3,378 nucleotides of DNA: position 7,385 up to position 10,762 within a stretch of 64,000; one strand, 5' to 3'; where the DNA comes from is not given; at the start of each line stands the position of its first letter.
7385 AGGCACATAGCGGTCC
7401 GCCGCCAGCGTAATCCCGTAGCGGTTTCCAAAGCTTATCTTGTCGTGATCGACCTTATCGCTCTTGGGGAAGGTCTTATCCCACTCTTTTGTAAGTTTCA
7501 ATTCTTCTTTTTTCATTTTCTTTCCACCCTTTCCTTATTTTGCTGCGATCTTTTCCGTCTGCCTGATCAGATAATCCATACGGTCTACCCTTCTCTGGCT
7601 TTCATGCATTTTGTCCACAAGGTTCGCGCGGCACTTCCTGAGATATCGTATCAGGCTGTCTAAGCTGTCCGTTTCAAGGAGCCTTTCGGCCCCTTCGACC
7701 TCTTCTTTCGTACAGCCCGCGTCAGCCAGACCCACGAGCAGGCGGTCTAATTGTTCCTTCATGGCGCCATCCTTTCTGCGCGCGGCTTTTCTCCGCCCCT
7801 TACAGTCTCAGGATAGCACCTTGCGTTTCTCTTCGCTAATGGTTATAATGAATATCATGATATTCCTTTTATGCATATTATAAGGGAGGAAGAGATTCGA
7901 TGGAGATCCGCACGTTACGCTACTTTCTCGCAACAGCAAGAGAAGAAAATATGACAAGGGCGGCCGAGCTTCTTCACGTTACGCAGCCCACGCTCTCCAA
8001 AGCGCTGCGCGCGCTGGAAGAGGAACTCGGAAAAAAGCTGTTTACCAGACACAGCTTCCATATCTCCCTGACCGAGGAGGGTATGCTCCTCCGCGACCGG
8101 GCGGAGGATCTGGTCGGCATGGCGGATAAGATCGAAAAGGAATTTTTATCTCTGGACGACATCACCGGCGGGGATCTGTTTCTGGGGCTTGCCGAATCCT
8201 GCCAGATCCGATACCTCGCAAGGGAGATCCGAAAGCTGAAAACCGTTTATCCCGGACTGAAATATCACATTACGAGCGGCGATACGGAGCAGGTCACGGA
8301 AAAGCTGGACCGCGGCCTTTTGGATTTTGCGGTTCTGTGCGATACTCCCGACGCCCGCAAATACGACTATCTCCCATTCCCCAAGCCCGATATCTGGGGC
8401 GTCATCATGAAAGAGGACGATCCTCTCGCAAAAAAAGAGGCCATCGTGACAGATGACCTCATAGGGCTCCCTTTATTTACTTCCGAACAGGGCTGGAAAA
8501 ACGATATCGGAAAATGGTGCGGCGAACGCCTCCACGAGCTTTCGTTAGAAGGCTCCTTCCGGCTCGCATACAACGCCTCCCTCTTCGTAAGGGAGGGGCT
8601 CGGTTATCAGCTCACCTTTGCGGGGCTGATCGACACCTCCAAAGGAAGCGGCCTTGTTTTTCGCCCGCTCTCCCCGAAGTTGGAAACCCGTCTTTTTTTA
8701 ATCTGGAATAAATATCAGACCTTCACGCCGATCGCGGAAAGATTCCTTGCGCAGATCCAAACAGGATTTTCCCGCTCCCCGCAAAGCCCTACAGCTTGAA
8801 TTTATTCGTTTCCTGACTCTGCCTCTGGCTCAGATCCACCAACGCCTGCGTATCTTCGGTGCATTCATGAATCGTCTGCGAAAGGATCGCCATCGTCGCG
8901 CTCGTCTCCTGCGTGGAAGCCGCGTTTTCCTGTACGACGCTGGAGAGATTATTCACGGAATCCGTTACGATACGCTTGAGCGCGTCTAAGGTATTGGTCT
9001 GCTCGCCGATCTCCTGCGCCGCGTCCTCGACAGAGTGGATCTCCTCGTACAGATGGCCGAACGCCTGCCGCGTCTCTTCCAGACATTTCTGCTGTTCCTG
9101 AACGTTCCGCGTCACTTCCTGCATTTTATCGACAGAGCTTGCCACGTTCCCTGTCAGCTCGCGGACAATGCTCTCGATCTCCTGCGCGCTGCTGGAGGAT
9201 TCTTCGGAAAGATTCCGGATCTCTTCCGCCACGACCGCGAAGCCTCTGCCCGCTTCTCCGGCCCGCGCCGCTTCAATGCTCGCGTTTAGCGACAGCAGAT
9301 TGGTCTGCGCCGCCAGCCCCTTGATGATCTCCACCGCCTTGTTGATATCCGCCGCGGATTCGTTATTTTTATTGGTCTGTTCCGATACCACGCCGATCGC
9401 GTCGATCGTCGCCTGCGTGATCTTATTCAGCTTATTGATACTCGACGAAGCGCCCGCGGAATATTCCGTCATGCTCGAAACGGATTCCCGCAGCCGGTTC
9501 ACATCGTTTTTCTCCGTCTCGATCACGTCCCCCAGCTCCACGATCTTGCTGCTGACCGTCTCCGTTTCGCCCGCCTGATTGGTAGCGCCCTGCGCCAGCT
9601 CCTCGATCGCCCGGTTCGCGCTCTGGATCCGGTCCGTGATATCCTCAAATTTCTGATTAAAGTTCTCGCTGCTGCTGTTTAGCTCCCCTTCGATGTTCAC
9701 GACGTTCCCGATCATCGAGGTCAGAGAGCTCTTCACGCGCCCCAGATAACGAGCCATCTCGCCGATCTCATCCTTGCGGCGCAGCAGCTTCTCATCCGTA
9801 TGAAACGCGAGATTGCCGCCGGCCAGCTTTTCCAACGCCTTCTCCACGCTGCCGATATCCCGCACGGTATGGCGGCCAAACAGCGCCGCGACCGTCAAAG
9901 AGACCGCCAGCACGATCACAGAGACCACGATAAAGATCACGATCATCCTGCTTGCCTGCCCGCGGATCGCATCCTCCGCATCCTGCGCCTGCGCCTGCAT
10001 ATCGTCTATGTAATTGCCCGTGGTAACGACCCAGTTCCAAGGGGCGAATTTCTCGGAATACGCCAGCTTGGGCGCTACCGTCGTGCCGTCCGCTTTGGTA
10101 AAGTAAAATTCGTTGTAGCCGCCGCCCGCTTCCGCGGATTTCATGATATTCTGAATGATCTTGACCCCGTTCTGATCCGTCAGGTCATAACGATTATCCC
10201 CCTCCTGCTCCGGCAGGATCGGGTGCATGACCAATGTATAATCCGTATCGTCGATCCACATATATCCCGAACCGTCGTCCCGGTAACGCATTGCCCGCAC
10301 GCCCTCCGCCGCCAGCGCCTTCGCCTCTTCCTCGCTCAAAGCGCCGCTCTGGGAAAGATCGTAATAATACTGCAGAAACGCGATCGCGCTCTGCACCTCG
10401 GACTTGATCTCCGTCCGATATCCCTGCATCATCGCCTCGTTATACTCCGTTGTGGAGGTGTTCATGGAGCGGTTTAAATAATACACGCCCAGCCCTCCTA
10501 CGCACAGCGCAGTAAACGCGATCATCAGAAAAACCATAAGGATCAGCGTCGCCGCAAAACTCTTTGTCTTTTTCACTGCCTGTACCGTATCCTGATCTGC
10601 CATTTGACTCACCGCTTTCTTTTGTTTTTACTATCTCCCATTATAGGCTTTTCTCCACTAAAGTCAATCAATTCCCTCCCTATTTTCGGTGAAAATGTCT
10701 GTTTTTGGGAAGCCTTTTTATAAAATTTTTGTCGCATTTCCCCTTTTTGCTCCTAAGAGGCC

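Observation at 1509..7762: Three 'headless MerR' mini-proteins, one in each operon of the LysR island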

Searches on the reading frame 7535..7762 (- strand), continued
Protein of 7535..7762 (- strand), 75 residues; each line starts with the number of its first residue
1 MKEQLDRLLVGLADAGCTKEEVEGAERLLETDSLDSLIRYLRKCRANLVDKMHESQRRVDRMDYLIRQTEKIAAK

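Call 48: find_encoding_contigs(protein=P0162, flank=4000, max_places=2)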
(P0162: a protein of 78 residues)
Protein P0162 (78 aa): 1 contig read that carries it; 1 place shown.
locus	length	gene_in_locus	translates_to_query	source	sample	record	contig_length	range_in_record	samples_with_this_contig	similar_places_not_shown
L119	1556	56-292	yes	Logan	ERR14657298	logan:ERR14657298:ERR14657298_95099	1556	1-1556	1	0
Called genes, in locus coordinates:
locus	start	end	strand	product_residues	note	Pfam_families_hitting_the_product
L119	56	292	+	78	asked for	-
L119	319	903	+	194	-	PF18050:Cyclophil_like2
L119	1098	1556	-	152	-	?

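Call 49: find_encoding_contigs(protein=P0167, flank=4000, max_places=2)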
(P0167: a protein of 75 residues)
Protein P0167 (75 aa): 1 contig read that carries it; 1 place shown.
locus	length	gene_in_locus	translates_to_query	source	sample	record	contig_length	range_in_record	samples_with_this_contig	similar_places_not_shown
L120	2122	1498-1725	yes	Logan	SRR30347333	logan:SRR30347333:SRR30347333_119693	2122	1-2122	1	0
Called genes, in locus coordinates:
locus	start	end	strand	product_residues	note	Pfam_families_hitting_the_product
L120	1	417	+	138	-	?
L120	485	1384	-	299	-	PF00126:HTH_1, PF03466:LysR_substrate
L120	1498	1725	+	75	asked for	-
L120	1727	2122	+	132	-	?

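Call 54: search_protein_families(library=pfam, alignment_id=A4, max_evalue=1)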
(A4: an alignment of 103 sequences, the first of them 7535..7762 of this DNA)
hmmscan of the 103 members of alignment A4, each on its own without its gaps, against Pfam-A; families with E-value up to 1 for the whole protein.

A. member 1, window:7535-7762:- (75 aa): 2 families
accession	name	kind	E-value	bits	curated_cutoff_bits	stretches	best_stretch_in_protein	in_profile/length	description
PF20046.4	DUF6448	-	0.06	13.7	27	1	11-55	75-119/147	Family of unknown function (DUF6448)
PF05575.17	V_cholerae_RfbT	-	0.21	11.3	27.9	1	1-65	121-185/286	Vibrio cholerae RfbT protein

B. families by the number of members that match (of 103 scanned): 110 families (the first 25 are shown)
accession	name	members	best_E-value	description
PF10473.14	CENP-F_leu_zip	4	0.0023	Leucine-rich repeats of kinetochore protein Cenp-F/LEK1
PF12637.14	TSCPD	4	0.013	TSCPD domain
PF03193.22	RsgA_GTPase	3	0.0006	RsgA GTPase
PF18082.7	NAT_N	3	0.0022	N-acyltransferase N-terminal domain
PF18255.9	SAM_DprA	3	0.0051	DNA processing protein A sterile alpha motif domain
PF14747.11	DUF4473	3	0.015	Domain of unknown function (DUF4473)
PF24625.1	DUF7626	3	0.022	Domain of unknown function (DUF7626)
PF07323.17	DUF1465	3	0.048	Protein of unknown function (DUF1465)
PF05575.17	V_cholerae_RfbT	2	0.00038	Vibrio cholerae RfbT protein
PF05496.18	RuvB_N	2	0.0017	Holliday junction DNA helicase RuvB P-loop domain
PF11544.13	Spc42p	2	0.0059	Spindle pole body component Spc42p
PF13747.11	DUF4164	2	0.015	Domain of unknown function (DUF4164)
PF11483.13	DUF3209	2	0.024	Protein of unknown function (DUF3209)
PF10564.14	MAR_sialic_bdg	2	0.03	Sialic-acid binding micronemal adhesive repeat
PF21982.2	RecX_HTH1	2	0.041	RecX, first three-helix domain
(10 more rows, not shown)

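Call 77: list_cluster_members(proteins=[P0019, P0026, P0089, P0107, P0147, P0077, P0136, P0063, P0007, P0044])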
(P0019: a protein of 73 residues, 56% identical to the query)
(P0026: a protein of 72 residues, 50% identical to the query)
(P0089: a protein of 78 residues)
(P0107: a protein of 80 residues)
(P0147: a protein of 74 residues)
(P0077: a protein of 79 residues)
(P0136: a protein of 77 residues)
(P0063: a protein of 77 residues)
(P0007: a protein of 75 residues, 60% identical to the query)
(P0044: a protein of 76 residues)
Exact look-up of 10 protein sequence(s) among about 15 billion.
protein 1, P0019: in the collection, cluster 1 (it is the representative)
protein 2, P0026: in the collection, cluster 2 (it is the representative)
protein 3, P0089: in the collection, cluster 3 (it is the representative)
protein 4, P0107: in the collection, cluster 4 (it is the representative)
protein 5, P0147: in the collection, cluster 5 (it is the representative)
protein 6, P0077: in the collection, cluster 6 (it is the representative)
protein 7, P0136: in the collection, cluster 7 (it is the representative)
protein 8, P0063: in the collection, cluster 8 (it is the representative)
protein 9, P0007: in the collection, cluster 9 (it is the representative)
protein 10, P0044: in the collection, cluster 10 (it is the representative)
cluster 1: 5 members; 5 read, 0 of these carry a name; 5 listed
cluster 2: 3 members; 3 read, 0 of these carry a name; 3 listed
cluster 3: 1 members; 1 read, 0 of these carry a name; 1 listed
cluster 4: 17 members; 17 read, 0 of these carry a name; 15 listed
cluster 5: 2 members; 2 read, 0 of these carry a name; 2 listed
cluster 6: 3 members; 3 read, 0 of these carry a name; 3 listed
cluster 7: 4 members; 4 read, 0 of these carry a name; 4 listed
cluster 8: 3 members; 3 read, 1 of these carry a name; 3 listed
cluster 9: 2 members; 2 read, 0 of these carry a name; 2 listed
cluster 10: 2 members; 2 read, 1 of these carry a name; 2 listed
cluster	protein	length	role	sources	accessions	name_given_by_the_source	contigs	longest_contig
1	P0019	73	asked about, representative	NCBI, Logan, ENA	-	-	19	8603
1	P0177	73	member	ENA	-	-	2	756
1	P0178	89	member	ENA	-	-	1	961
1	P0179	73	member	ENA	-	-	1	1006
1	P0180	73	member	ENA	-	-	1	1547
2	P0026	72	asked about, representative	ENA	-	-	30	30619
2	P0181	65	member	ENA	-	-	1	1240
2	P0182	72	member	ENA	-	-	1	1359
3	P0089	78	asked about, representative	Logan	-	-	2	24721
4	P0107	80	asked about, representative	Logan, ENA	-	-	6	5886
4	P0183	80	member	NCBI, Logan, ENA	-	-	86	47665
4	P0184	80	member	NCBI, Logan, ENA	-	-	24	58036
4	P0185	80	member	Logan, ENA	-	-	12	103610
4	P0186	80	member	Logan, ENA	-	-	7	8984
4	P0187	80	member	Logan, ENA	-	-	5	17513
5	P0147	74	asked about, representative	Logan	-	-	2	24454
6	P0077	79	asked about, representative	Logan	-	-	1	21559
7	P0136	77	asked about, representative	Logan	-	-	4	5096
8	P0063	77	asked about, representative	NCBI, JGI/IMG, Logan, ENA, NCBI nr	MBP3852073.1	MAG: hypothetical protein J6D36_05990 [Erysipelotrichaceae bacterium] | hypothetical protein | hypothetical protein [Erysipelotrichaceae bacterium]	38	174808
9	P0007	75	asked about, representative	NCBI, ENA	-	-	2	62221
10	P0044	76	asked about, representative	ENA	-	-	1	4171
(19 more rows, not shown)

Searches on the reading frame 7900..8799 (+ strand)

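Call 17: search_protein_families(library=pfam, proteins=[window:7900-8799:+], max_evalue=0.001)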
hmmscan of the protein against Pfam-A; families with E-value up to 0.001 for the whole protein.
window:7900-8799:+ (299 aa): 2 families
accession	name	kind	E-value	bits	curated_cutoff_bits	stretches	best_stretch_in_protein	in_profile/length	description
PF00126.33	HTH_1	-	9.8e-23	80.3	26.6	1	3-61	1-59/60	Bacterial regulatory helix-turn-helix protein, lysR family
PF03466.25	LysR_substrate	-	7.8e-20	71.6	28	1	91-289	6-207/209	LysR substrate binding domain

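Call 87: search_protein_families(library=ncbifam, proteins=[window:7900-8799:+], max_evalue=0.001)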
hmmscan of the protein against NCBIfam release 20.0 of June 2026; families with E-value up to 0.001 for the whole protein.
window:7900-8799:+ (299 aa): 51 families (the best 25 are shown)
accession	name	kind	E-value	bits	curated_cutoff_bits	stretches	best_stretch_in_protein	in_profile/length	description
NF047520.1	trans_act_CidR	equivalog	1e-35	123.4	415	1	1-188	1-187/292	cidABC operon transcriptional activator CidR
NF040786.1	LysR_Sec_metab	equivalog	1.2e-28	100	250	1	1-287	1-295/298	selenium metabolism-associated LysR family transcriptional regulator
NF007385.0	PRK09906.1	equivalog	5.7e-27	94.6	356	1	1-290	1-291/296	DNA-binding transcriptional regulator HcaR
NF053705.1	TransRegGltCGpos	equivalog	1e-25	90.6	350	1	1-155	1-155/300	glutamate biosynthesis transcriptional regulator GltC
TIGR03339.1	phn_lysR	subfamily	1.2e-25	90.3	341.1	1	6-198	2-190/279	aminoethylphosphonate catabolism associated LysR family transcriptional regulator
NF008416.0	PRK11242.1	equivalog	3.4e-25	89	277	1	1-192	1-192/300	transcriptional regulator CynR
NF007439.0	PRK09986.1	equivalog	8e-25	87.8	290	1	2-286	8-294/296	LysR family transcriptional regulator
NF008361.0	PRK11151.1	equivalog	7.9e-24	84.4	329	1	1-198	1-197/305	DNA-binding transcriptional regulator OxyR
NF045775.1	acetoin_reg_AlsR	exception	1.7e-22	80.3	430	1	1-199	1-199/290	acetoin biosynthesis transcriptional regulator AlsR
TIGR02424.1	TF_pcaQ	equivalog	6.9e-22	77.7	303.8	1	3-192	5-195/300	pca operon transcription factor PcaQ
NF009327.0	PRK12684.1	subfamily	1.6e-20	73.6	402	1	1-199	1-201/313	CysB family HTH-type transcriptional regulator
NF009326.0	PRK12681.1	equivalog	2.9e-20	73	436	1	1-199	1-201/324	HTH-type transcriptional regulator CysB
NF008352.0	PRK11139.1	subfamily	7e-20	71.3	288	1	4-253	9-253/305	transcriptional regulator GcvA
NF045990.1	TransRegCbbRRhodb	equivalog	1.2e-18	67.2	450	1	3-198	8-203/304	LysR family regulator CbbR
NF008722.0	PRK11716.1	equivalog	2.7e-18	66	246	1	1-151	1-151/293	HTH-type transcriptional activator IlvY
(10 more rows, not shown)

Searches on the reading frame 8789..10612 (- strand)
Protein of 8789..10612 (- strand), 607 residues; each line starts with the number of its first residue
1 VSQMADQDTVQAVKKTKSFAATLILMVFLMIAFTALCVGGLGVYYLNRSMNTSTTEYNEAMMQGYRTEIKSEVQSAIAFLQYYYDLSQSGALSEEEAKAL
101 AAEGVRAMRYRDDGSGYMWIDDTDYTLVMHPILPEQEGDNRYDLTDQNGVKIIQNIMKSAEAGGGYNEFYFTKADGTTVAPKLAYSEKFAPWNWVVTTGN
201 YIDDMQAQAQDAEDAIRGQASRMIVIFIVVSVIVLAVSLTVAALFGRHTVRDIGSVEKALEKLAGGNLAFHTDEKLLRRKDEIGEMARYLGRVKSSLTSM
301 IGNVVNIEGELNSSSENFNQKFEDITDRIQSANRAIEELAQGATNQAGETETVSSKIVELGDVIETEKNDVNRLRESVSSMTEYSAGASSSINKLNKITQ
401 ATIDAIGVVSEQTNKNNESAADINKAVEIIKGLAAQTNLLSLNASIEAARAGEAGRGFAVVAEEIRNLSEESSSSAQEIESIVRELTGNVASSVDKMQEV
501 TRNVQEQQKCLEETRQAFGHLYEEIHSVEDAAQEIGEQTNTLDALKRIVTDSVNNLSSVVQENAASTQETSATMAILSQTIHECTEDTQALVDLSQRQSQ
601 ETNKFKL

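Call 17: search_protein_families(library=pfam, proteins=[window:8789-10612:-], max_evalue=0.001)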
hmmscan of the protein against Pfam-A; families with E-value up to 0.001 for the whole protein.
window:8789-10612:- (607 aa): 5 families
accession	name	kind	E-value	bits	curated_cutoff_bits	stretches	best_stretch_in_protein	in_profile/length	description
PF17200.10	sCache_2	-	9.1e-44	149.5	25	1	61-212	1-152/155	Single Cache domain 2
PF00015.26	MCPsignal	-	7.1e-36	124.1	34.6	1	407-539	19-151/172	Methyl-accepting chemotaxis protein (MCP) signalling domain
PF08269.17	dCache_2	-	6.4e-34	117.9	26.5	1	54-211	35-192/298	Cache domain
PF17201.10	Cache_3-Cache_2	-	2.7e-10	40.4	27.7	1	115-213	203-297/299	Cache 3/Cache 2 fusion domain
PF00672.30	HAMP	-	5.6e-05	23.8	25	0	244-293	1-47/53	HAMP domain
